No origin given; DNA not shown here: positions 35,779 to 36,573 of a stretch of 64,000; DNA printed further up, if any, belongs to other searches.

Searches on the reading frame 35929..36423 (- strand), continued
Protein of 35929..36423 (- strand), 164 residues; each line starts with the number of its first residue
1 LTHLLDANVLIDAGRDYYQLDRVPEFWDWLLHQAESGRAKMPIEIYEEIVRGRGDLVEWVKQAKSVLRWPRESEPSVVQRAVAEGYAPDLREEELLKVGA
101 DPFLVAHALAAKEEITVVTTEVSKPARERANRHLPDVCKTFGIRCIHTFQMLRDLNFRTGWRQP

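Call 50: find_encoding_contigs(protein=P0028, flank=9000, max_places=1)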
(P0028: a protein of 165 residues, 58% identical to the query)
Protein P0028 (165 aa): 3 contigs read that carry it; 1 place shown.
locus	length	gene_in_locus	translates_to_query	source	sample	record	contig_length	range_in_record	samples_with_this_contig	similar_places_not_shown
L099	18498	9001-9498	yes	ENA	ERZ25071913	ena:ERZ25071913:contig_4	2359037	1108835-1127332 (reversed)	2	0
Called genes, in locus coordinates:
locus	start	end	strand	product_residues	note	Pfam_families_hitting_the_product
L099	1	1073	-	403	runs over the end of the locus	PF04326:SLFN_AlbA_2, PF13749:HATPase_c_4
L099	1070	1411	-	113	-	PF13020:NOV_C (weak)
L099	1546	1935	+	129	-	PF13701:DDE_Tnp_1_4, PF01863:YgjP-like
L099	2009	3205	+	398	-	PF00929:RNase_T, PF16473:Rv2179c-like (faint)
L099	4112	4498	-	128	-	PF01850:PIN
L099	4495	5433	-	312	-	-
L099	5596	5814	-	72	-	-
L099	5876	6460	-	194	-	PF13358:DDE_3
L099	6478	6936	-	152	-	PF13384:HTH_23 (faint), PF13551:HTH_29, PF13565:HTH_32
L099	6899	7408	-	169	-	PF13173:AAA_14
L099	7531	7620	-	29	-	-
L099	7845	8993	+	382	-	PF06114:Peptidase_M78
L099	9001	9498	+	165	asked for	PF14367:DUF4411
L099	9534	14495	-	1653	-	PF13156:Mrr_cat_2, PF00270:DEAD (faint), PF04851:ResIII, PF00271:Helicase_C (weak)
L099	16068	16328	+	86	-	-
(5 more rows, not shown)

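Call 53: search_solved_structures(query=A1, max_evalue=10)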
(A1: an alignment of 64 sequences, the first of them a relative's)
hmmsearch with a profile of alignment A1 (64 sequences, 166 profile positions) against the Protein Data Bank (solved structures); distinct sequences matched with E-value up to 10: 2.
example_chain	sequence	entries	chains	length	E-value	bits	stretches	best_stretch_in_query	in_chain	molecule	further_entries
9vzy_D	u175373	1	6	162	8.6e-08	35.4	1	2-149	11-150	DUF4411 family protein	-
9vzz_A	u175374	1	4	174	8.5e-07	32.1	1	3-149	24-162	DUF4411 family protein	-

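Call 60: predict_structure(alignment_id=A1)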
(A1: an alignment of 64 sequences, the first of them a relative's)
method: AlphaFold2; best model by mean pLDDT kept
length: 164 residues; sequences in the alignment: 64
mean_pLDDT: 92.7   pTM: 0.88
mean pLDDT of the five models: 92.7, 92.5, 91.6, 90.8, 89.7
residues with pLDDT >= 90: 136; 70-90: 19; 50-70: 9; < 50: 0
segments of 3 or more residues with pLDDT < 50: none
pLDDT, mean of each block of 10 residues (from residue 1): 97 95 96 98 97 97 97 94 91 90 96 95 67 89 96 93 80
secondary structure, 60 per line:
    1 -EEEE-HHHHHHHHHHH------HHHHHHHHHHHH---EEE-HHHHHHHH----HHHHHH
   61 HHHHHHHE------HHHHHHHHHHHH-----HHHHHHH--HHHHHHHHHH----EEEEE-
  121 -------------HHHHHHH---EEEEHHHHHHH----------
elements in order: E2-5 H7-17 H24-35 E39-41 H43-50 H55-67 H75-86 H92-98 H101-110 E115-119 H134-140 E144-147 H148-154

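Call 64: fold_search(model_id=the predicted structure, library=pdb)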
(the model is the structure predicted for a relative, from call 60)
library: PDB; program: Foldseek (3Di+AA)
matches with E <= 10: 712; with E <= 0.001: 1
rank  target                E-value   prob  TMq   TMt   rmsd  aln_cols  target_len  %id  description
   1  7og5_A                6.9e-04  1.00  0.55  0.57   5.3       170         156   17  RNA-free Ribonuclease P from Halorhodospira halophila (released 2021-07-07)
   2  7og5_J                1.8e-03  1.00  0.55  0.54   5.6       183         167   13  RNA-free Ribonuclease P from Halorhodospira halophila (released 2021-07-07)
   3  7og5_B                1.9e-03  1.00  0.54  0.56   5.3       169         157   17  RNA-free Ribonuclease P from Halorhodospira halophila (released 2021-07-07)
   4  8kda_A                4.2e-03  1.00  0.54  0.48   9.5       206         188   16  Cryo-EM structure of Hydrogenobacter thermophilus minimal protein-only RNase P (HARP) in complex with pre-tRNAs (released 2024-08-14)
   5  7e8j_A                7.4e-03  1.00  0.55  0.47  10.8       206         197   15  Crystal structure of Proteinaceous RNase P (PRORP) from Thermococcus celer (released 2022-03-02)
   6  8kda_E                8.8e-03  1.00  0.53  0.47   9.0       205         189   16  Cryo-EM structure of Hydrogenobacter thermophilus minimal protein-only RNase P (HARP) in complex with pre-tRNAs (released 2024-08-14)
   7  1v8o_B                9.3e-03  1.00  0.57  0.68   3.7       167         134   12  Crystal Structure of PAE2754 from Pyrobaculum aerophilum (released 2004-02-10)
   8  6a7v_A                9.8e-03  1.00  0.55  0.65   5.5       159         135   14  Crystal structure of Mycobacterium tuberculosis VapBC11 toxin-antitoxin complex (released 2018-10-10)
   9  8ssg_F                1.2e-02  0.98  0.47  0.47   8.0       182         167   14  Minimal protein-only/RNA-free Ribonuclease P from Hydrogenobacter thermophilus (released 2023-10-18)
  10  7e8j_B                1.5e-02  0.99  0.53  0.46   9.2       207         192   15  Crystal structure of Proteinaceous RNase P (PRORP) from Thermococcus celer (released 2022-03-02)
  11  6a7v_C                1.6e-02  1.00  0.54  0.62   5.6       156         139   14  Crystal structure of Mycobacterium tuberculosis VapBC11 toxin-antitoxin complex (released 2018-10-10)
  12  3h87_B                1.8e-02  1.00  0.52  0.61   4.9       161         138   13  Rv0301 Rv0300 Toxin Antitoxin Complex from Mycobacterium tuberculosis (released 2009-05-05)
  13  5ecd_A                1.9e-02  0.99  0.46  0.55   6.0       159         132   13  Structure of the Shigella flexneri VapC mutant D98N crystal form 1 (released 2016-02-17)
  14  8kda_B                2.0e-02  0.98  0.50  0.45   9.9       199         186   12  Cryo-EM structure of Hydrogenobacter thermophilus minimal protein-only RNase P (HARP) in complex with pre-tRNAs (released 2024-08-14)
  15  8ssg_A                2.2e-02  0.98  0.52  0.50   7.3       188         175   14  Minimal protein-only/RNA-free Ribonuclease P from Hydrogenobacter thermophilus (released 2023-10-18)
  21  6a7v_G                4.5e-02  0.99  0.54  0.62   5.6       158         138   14  Crystal structure of Mycobacterium tuberculosis VapBC11 toxin-antitoxin complex (released 2018-10-10)
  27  3h87_A                6.3e-02  0.98  0.50  0.58   5.3       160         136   14  Rv0301 Rv0300 Toxin Antitoxin Complex from Mycobacterium tuberculosis (released 2009-05-05)
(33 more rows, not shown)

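Call 69: find_related_loci(query=A1, collection=genome_contigs, flank=7000)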
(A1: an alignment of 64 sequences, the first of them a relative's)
Query A1 (164 aa) in genome_contigs; peptide patterns used: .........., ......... (x = any residue, [..] = any of these).
419 stretches matched a pattern; 405 encode a relative of the query (tblastn E <= 1e-3); the best 80 are kept; 80 distinct loci.
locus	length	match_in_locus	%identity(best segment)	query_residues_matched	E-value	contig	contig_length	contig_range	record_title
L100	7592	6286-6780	65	1-163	9e-68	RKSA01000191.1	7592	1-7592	MAG: Gammaproteobacteria bacterium isolate PNGco_S_bin2 scaffold_507, whole genome shotgun sequence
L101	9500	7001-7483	58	3-163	3e-63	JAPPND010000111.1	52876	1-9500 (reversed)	MAG: Gammaproteobacteria bacterium isolate RHO3_bin_63 NODE_1407_length_52876_cov_29.733515, whole genome shotgun sequen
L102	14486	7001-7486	57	1-162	3e-63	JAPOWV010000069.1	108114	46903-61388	MAG: Gammaproteobacteria bacterium isolate COS2_bin_9 NODE_102_length_108114_cov_12.5717, whole genome shotgun sequence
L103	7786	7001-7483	60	3-163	6e-63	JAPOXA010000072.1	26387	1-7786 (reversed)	MAG: Acidobacteria bacterium isolate COS3_bin_14 NODE_624_length_26387_cov_57.9439, whole genome shotgun sequence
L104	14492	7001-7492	59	1-164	7e-63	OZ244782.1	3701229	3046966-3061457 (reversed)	MAG: Candidatus Multivoraceae bacterium isolate 3e40288b-8b50-4129-bb98-006f71277a78 genome assembly, chromosome: 1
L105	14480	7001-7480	61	4-163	1e-62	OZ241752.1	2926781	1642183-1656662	MAG: Alphaproteobacteria bacterium isolate 6026b01d-81e2-46a7-9fba-fdff0c654abc genome assembly, chromosome: 1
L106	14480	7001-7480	57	3-162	7e-62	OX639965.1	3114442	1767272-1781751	MAG: uncultured Gammaproteobacteria bacterium isolate 3ffbc19d-36f3-4bc2-89c8-cf5f95be8bae genome assembly, chromosome:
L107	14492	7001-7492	57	1-162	3e-60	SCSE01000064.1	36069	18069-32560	MAG: Rhodanobacter sp. isolate FW106-10_bin.24 FW106-10_bin.24-27358, whole genome shotgun sequence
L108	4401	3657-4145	57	1-161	1e-60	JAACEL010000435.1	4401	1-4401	MAG: Nitrospiraceae bacterium isolate OTbin.67 scaffold_15681, whole genome shotgun sequence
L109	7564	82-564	58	3-163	2e-60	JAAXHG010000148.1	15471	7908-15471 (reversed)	MAG: Vicinamibacteraceae bacterium isolate Plut_88883 unfiltered_Plut_88883_genomic_contig_576974, whole genome shotgun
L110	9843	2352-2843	55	1-162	2e-60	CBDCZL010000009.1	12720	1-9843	MAG: Woeseiaceae bacterium isolate 375b4f9d-05c5-45ed-bf08-a9dbfe7edb42 genome assembly, contig: contig_9, whole genome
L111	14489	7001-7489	57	1-163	2e-60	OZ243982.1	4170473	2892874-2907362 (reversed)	MAG: Thermoanaerobaculia bacterium isolate 8c3e8a6b-c03f-4b87-9f33-7e3e6cbd280f genome assembly, chromosome: 1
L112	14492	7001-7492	54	1-162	6e-60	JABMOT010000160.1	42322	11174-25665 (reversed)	MAG: Candidatus Neomarinimicrobiota bacterium isolate bin.509 k141_3459094, whole genome shotgun sequence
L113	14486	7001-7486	55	1-162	1e-59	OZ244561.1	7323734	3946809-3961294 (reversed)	MAG: Candidatus Latescibacterota bacterium isolate 14245923-b953-489b-b549-9f362580a9e9 genome assembly, chromosome: 1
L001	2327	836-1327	57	1-162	4e-60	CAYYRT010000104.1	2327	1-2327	MAG TPA_asm: uncultured Acidimicrobiaceae bacterium isolate binchicken_co31_95 genome assembly, contig: k141_5397780, wh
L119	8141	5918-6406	56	1-163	4e-59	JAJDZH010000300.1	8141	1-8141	MAG: Thermoanaerobaculia bacterium isolate jk18x40bins.27 k141_1916791, whole genome shotgun sequence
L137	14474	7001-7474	56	6-163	7e-57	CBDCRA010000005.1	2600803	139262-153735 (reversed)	MAG: Candidatus Multivorans sp. isolate d7452e89-af48-44c7-9597-5a6bccd24eaa genome assembly, contig: contig_5, whole ge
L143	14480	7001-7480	56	3-162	1e-56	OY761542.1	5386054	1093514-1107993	MAG: Pseudomonadales bacterium isolate 34428acd-a9d7-44a6-9610-487f5cc12e7b genome assembly, chromosome: 1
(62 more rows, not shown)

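Call 77: search_dna_similar(query=window:35932-36423:-, collection=plasmids, mode=protein, max_rows=12)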
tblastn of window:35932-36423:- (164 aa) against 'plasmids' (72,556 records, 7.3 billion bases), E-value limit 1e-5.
Records with a match: 47; places in all: 47; records where one place covers at least 80% of the query: 46.
Best place of each record, by identity: 60-80% 1; <60% 46.
By first word of the organism name: Sinorhizobium 19; Rhizobium 8; Enterobacter 3; Burkholderia 2; Sphingomonas 2; Neorhizobium 1; Cupriavidus 1; Sphingobium 1; Caballeronia 1; Methylobacterium 1; and 8 more.
By predicted mobility (MOB-suite, as given by PLSDB): conjugative 26; non-mobilizable 13; mobilizable 8.
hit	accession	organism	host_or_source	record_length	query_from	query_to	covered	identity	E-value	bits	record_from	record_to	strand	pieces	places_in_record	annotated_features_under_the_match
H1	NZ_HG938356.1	Neorhizobium galegae bv. officinalis bv. officinalis str. ...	Galega officinalis root nodule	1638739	2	163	99%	52.4%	3e-48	173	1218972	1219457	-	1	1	record has no annotation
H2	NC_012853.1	Rhizobium leguminosarum bv. trifolii WSM1325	-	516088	2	163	99%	52.4%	1e-47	171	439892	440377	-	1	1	DUF4411 family protein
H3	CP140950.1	Sinorhizobium meliloti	Medicago lupulina,whole organism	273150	2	163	99%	51.8%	2e-47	171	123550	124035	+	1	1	DUF4411 family protein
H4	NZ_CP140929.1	Sinorhizobium medicae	Medicago lupulina,whole organism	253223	2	163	99%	51.8%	5e-47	169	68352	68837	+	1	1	DUF4411 family protein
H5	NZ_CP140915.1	Sinorhizobium medicae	Medicago lupulina,whole organism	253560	2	163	99%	51.8%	5e-47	169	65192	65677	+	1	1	DUF4411 family protein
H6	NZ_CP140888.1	Sinorhizobium medicae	Medicago lupulina,whole organism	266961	2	163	99%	51.8%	5e-47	169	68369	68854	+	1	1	DUF4411 family protein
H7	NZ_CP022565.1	Rhizobium leguminosarum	Root nodule,Pisum sativum root-nodule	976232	2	163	99%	51.8%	2e-46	168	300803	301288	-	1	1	DUF4411 family protein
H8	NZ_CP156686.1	Burkholderia stagnalis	Bacterial cells,soils collected in ...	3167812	3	164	99%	50.9%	5e-47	169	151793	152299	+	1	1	none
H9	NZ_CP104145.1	Rhizobium sullae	Sulla coronaria,cell culture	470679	3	162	98%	51.2%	5e-44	161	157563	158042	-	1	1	DUF4411 family protein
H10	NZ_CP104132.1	Sinorhizobium sp. K101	Phaseolus vulgaris,cell ...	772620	2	162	98%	50.6%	5e-45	164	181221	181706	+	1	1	DUF4411 family protein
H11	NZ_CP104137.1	Sinorhizobium sp. C101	Phaseolus vulgaris,cell ...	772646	2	162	98%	50.6%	5e-45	164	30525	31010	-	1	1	DUF4411 family protein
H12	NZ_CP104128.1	Sinorhizobium sp. M103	Phaseolus vulgaris,cell ...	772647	2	162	98%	50.6%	5e-45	164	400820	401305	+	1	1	DUF4411 family protein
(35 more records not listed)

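Call 78: search_dna_similar(query=window:35932-36423:-, collection=phages, mode=protein, max_rows=12)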
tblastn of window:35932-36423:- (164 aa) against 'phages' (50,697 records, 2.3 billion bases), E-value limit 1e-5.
Records with a match: 2; places in all: 2; records where one place covers at least 80% of the query: 2.
Best place of each record, by identity: <60% 2.
By first word of the organism name: Bacteriophage 2.
By host as written in the record: - 2.
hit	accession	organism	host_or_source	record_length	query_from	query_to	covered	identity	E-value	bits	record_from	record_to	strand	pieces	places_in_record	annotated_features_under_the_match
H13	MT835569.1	Bacteriophage sp.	human fecal samples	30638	4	158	95%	31.9%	4e-11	66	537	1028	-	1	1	record has no annotation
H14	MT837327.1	Bacteriophage sp.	human fecal samples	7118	3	157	95%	30.3%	3e-8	57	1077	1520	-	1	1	record has no annotation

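Call 79: get_annotated_region(hit=H2, flank=7000)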
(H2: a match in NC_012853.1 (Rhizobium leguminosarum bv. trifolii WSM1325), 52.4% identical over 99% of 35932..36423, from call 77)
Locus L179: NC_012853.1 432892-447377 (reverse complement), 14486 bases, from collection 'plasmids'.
description: Rhizobium leguminosarum bv. trifolii WSM1325 plasmid pR132503, complete sequence
organism: Rhizobium leguminosarum bv. trifolii WSM1325 (NCBI taxid 395491)
taxonomy: Bacteria; Pseudomonadota; Alphaproteobacteria; Hyphomicrobiales; Rhizobiaceae; Rhizobium; Rhizobium leguminosarum; Rhizobium leguminosarum bv. trifolii WSM1325
host: -; source: -; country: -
typing (MOB-suite, as given by PLSDB): conjugative; replicon rep_cluster_32; relaxase MOBQ; mating-pair formation MPF_T
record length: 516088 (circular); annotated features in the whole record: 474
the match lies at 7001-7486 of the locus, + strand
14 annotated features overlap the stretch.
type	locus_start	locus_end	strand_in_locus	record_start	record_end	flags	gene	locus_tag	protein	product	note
CDS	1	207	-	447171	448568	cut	-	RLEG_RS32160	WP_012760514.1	PAS domain S-box protein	-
CDS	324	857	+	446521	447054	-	-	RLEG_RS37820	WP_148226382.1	DUF3734 domain-containing protein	-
CDS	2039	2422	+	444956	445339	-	sdhD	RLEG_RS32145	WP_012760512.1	succinate dehydrogenase, hydrophobic membrane anchor protein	GO:0006099 - tricarboxylic acid cycle [Evidence IEA]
CDS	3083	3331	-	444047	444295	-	-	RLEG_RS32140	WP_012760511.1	hypothetical protein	-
CDS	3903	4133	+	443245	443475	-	-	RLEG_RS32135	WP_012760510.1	hypothetical protein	-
CDS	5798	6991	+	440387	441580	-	-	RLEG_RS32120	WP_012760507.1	XRE family transcriptional regulator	-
CDS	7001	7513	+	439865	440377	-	-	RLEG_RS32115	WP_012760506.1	DUF4411 family protein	-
CDS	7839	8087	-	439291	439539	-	-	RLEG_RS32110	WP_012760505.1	hypothetical protein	-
CDS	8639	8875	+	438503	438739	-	-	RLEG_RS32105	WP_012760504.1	hypothetical protein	-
CDS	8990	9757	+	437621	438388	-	-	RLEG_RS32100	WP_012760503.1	Crp/Fnr family transcriptional regulator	GO:0006355 - regulation of DNA-templated transcription [Evidence IEA]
CDS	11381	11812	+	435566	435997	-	-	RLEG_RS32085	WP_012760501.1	DUF305 domain-containing protein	-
CDS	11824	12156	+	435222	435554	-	-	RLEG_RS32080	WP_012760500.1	four-helix bundle copper-binding protein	-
CDS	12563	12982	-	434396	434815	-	-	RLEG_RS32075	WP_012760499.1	glycosyltransferase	GO:0005975 - carbohydrate metabolic process [Evidence IEA]; GO:0030259 - lipid glycosylation [Evidence IEA]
CDS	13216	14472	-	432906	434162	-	-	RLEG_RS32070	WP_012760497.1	sodium:proton antiporter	GO:0006814 - sodium ion transport [Evidence IEA]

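Call 83: search_protein_families(library=pfam, alignment_id=A3, max_evalue=0.00001)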
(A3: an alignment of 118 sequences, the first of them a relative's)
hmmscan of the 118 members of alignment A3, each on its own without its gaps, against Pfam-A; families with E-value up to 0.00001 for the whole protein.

A. member 1, L102:2844-5717:+ (957 aa): 5 families
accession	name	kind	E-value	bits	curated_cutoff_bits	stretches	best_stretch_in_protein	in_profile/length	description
PF20473.4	MmeI_Mtase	-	9.2e-85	284.4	27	1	349-618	5-258/259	MmeI, DNA-methyltransferase domain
PF20466.3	MmeI_TRD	-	2e-63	213.9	27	1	648-849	3-206/207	MmeI, target recognition domain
PF20464.3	MmeI_N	-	6.7e-44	150.8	27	1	19-181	2-180/181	MmeI, N-terminal domain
PF20467.3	MmeI_C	-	1.1e-26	93.3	27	1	857-932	5-80/83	MmeI, C-terminal domain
PF20465.4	MmeI_hel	-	1.1e-25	90.6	27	1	187-265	1-75/75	MmeI, helicase spacer domain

B. families by the number of members that match (of 118 scanned): 147 families (the first 25 are shown)
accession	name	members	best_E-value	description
PF20466.3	MmeI_TRD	3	2e-63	MmeI, target recognition domain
PF00884.28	Sulfatase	3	3.8e-59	Sulfatase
PF20464.3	MmeI_N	3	6.7e-44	MmeI, N-terminal domain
PF20465.4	MmeI_hel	3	8.6e-28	MmeI, helicase spacer domain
PF00561.26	Abhydrolase_1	3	9.5e-23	alpha/beta hydrolase fold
PF12697.13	Abhydrolase_6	3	1.2e-18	Alpha/beta hydrolase family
PF12146.15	Hydrolase_4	3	3.9e-13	Serine aminopeptidase, S33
PF02463.25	SMC_N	3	1.7e-11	RecF/RecN/SMC N terminal domain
PF20473.4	MmeI_Mtase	2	9.2e-85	MmeI, DNA-methyltransferase domain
PF00732.25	GMC_oxred_N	2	2.2e-43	GMC oxidoreductase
PF00589.27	Phage_integrase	2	8.4e-39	Phage integrase family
PF05199.19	GMC_oxred_C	2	7.3e-38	GMC oxidoreductase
PF01367.25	5_3_exonuc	2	2.4e-29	5'-3' exonuclease, C-terminal SAM fold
PF20467.3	MmeI_C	2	1.1e-26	MmeI, C-terminal domain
PF13304.12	AAA_21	2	2.3e-22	AAA domain, putative AbiEii toxin, Type IV TA system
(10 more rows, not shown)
